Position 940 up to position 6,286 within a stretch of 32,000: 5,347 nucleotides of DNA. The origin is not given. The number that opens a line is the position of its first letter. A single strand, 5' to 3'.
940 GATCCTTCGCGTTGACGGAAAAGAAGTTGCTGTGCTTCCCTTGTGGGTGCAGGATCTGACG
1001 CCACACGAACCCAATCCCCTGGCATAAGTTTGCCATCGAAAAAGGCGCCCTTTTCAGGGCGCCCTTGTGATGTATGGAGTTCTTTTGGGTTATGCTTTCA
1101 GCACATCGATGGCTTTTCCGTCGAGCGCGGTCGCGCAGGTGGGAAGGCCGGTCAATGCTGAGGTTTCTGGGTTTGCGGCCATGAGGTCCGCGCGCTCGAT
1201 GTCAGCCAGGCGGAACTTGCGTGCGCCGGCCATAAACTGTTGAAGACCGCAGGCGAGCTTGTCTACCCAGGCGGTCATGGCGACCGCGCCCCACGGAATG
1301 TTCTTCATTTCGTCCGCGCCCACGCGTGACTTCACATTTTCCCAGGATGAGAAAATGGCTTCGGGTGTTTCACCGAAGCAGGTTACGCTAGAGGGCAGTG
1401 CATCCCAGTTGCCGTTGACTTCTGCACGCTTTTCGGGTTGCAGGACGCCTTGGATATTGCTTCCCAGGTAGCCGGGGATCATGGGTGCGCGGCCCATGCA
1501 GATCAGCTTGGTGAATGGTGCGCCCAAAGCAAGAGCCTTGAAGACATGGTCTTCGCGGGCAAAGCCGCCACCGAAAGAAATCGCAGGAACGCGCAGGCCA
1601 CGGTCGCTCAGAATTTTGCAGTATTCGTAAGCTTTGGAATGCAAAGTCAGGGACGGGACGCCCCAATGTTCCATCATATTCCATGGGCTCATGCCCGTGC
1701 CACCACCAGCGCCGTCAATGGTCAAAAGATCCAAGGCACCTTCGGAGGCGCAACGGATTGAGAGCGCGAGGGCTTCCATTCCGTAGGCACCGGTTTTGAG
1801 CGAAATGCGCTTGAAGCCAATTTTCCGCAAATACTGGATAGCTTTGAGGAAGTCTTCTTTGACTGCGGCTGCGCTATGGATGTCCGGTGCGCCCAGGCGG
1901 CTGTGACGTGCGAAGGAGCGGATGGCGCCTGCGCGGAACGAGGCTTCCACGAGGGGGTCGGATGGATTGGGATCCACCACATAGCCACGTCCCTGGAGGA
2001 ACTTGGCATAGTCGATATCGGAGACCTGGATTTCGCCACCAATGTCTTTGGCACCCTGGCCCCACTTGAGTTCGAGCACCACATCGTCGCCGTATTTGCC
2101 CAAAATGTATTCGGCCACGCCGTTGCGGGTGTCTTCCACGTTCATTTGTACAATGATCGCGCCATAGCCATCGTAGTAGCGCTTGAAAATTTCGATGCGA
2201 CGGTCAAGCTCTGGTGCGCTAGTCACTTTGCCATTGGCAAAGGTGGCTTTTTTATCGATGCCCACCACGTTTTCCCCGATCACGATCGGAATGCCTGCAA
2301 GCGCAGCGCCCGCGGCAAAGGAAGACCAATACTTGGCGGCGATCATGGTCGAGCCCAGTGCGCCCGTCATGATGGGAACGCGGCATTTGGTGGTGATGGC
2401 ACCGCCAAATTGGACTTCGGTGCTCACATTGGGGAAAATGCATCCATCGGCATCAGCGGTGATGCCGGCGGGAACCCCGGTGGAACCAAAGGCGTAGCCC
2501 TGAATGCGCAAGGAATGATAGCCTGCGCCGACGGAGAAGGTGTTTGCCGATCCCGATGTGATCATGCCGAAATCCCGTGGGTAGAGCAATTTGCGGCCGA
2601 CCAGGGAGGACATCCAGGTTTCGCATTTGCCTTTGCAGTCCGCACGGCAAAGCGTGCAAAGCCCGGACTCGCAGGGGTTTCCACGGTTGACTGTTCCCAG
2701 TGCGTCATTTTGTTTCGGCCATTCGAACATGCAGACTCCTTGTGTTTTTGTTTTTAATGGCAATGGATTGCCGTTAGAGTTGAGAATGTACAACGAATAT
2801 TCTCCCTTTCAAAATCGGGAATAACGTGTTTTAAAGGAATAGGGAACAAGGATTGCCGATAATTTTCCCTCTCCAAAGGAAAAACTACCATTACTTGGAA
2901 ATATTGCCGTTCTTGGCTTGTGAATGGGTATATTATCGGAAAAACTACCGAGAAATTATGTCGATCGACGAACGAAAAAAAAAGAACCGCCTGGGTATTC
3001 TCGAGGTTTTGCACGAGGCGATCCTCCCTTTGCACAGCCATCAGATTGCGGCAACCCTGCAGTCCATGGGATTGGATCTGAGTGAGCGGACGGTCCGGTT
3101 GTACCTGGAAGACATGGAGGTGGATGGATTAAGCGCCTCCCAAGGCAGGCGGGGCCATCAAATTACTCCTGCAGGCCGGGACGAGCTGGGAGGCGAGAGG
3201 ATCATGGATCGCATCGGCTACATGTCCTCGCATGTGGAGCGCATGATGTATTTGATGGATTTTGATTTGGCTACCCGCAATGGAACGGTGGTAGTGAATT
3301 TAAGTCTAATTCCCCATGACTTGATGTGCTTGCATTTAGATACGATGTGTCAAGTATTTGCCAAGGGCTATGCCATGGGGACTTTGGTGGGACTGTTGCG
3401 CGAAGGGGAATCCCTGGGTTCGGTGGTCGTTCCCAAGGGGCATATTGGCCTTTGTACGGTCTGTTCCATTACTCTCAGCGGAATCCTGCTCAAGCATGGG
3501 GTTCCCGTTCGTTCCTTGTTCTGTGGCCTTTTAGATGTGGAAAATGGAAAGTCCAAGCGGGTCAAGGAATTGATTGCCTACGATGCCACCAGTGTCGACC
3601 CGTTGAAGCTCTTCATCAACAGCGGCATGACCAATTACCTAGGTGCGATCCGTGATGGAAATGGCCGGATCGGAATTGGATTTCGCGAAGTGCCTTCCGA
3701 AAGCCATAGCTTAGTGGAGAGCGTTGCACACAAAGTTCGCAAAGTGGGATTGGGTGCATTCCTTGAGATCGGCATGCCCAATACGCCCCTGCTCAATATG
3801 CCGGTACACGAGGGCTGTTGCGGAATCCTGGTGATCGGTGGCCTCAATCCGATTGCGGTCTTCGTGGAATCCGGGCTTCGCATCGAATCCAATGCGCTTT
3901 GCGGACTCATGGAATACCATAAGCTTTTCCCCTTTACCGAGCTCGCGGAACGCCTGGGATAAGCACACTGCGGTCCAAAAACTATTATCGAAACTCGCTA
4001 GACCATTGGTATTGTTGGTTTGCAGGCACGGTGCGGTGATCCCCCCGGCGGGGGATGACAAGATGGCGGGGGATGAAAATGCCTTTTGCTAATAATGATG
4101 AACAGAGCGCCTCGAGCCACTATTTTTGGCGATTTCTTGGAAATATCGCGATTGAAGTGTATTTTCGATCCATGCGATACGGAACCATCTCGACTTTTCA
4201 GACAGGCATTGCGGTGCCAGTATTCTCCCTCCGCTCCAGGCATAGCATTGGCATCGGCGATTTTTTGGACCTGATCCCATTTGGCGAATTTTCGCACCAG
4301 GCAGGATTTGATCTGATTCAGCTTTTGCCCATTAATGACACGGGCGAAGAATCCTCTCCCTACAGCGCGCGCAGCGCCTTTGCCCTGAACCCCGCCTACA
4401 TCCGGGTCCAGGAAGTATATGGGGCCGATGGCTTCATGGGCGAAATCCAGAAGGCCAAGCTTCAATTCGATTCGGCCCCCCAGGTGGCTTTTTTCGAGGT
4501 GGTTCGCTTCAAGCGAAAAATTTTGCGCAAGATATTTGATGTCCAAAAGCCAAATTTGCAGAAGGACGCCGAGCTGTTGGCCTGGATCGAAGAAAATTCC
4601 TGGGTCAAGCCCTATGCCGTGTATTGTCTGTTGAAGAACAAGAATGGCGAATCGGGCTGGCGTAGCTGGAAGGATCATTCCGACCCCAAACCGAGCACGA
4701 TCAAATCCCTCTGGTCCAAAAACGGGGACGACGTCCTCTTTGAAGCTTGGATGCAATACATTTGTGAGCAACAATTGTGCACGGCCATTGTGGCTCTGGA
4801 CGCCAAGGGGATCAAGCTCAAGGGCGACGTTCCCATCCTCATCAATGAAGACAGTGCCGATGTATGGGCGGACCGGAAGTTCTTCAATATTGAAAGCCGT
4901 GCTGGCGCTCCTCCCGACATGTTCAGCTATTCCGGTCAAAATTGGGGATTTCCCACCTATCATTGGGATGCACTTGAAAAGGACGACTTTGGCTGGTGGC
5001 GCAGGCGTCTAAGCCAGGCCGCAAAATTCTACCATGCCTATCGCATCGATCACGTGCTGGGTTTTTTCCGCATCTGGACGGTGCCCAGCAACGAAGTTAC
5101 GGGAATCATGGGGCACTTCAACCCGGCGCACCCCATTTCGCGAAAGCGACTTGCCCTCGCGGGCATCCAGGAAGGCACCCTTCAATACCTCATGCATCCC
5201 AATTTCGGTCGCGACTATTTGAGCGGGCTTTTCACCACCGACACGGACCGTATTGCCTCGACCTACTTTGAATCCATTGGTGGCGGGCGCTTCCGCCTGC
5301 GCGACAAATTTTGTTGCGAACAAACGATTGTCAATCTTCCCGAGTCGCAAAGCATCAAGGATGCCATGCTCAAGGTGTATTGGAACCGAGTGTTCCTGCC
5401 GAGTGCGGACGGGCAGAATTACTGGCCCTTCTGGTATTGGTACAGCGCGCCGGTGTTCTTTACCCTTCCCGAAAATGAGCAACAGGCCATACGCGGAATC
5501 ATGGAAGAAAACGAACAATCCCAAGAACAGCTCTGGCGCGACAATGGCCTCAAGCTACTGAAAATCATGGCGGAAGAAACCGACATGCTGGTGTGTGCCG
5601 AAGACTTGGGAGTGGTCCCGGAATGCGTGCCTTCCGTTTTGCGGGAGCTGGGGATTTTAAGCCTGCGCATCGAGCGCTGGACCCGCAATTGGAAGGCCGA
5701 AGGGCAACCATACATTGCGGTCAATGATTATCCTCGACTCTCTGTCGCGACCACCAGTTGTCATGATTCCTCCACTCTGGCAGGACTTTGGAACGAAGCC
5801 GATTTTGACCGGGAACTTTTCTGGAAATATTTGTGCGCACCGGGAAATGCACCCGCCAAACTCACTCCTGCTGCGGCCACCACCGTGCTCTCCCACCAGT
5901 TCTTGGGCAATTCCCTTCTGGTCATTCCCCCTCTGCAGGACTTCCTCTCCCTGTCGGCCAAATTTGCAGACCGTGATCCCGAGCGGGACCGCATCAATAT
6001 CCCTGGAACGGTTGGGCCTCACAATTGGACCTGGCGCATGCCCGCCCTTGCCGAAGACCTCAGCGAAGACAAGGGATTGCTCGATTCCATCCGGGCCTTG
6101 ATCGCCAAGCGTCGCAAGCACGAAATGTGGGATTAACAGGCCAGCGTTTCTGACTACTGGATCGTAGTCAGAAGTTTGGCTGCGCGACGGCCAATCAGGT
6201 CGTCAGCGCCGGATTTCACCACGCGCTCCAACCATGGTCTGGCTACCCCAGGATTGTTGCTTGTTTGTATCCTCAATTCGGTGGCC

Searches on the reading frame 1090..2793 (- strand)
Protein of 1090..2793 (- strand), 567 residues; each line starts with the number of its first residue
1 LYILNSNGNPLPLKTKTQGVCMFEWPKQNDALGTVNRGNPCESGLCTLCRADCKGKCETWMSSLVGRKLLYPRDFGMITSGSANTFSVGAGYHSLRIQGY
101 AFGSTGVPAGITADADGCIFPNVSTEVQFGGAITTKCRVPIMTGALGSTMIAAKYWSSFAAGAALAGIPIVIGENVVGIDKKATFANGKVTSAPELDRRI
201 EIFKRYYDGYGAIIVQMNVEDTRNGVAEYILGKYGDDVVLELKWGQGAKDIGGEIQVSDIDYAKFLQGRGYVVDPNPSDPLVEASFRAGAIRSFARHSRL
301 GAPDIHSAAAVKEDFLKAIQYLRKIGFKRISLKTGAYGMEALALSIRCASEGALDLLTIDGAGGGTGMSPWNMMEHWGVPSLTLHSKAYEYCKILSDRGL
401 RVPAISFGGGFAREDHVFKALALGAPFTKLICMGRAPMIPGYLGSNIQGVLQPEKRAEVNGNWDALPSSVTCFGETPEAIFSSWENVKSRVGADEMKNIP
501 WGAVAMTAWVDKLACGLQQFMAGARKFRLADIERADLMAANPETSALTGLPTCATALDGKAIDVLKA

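Call 14: search_protein_families(library=pfam, proteins=[window:1090-2793:-], max_evalue=0.001)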
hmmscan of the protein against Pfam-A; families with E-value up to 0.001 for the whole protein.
window:1090-2793:- (567 aa): 1 family
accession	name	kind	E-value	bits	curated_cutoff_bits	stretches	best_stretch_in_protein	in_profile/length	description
PF01645.23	Glu_synthase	-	1.3e-16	61.2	20.4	1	290-439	166-309/369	Conserved region in glutamate synthase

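Call 78: find_encoding_contigs(protein=window:1090-2793:-, flank=10000, max_places=2)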
Protein window:1090-2793:- (567 aa): no gene with exactly this product is on record in the collection.
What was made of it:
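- Tried and rejected: A look-up meant to extend the contig leftwards failed because that ORF's start is not on record (call 78).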

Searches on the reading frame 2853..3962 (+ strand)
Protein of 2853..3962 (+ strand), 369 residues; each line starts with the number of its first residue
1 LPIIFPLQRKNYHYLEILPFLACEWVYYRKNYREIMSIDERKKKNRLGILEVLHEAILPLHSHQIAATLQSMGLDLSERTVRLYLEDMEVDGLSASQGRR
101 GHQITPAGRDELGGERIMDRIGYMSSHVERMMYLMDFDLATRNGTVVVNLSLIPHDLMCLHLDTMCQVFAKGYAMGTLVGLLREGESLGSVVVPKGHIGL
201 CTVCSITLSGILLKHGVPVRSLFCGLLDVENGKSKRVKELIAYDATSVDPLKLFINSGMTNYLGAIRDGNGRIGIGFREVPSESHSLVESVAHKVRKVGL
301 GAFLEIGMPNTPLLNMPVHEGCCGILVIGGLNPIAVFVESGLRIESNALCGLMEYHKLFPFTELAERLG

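Call 14: search_protein_families(library=pfam, proteins=[window:2853-3962:+], max_evalue=0.001)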
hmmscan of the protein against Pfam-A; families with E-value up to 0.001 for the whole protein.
window:2853-3962:+ (369 aa): 2 families
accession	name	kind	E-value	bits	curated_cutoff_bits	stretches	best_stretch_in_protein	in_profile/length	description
PF01995.21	NRD1_2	-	1.8e-75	253.7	25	1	121-358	1-236/238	NrpR regulatory domains NRD1 and 2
PF08461.16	HTH_12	-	2.1e-10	40.8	21.4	1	49-112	3-66/66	Ribonuclease R winged-helix domain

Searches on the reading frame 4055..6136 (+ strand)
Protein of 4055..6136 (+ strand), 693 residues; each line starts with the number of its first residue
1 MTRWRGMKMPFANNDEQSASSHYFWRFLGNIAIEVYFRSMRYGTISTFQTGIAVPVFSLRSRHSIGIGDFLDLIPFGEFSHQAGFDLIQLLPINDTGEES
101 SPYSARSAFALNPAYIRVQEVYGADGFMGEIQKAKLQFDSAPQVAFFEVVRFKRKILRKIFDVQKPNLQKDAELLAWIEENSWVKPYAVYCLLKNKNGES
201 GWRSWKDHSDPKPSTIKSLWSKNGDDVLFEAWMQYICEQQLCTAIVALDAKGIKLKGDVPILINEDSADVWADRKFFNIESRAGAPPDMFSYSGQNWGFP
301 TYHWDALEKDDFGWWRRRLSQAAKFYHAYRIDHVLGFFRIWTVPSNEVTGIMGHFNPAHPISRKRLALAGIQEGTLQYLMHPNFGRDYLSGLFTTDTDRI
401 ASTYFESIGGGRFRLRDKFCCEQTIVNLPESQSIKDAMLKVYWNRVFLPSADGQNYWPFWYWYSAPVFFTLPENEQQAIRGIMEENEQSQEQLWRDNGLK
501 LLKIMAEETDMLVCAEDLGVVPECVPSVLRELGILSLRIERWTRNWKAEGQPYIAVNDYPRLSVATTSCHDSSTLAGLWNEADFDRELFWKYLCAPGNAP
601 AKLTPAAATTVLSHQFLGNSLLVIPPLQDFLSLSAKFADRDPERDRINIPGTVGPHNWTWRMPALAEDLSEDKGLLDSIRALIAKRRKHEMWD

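Call 14: search_protein_families(library=pfam, proteins=[window:4055-6136:+], max_evalue=0.001)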
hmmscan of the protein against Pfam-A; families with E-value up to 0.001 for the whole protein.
window:4055-6136:+ (693 aa): 1 family
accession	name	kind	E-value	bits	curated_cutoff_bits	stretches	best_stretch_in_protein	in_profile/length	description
PF02446.23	Glyco_hydro_77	-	5.3e-132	441.4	25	1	54-663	1-460/465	4-alpha-glucanotransferase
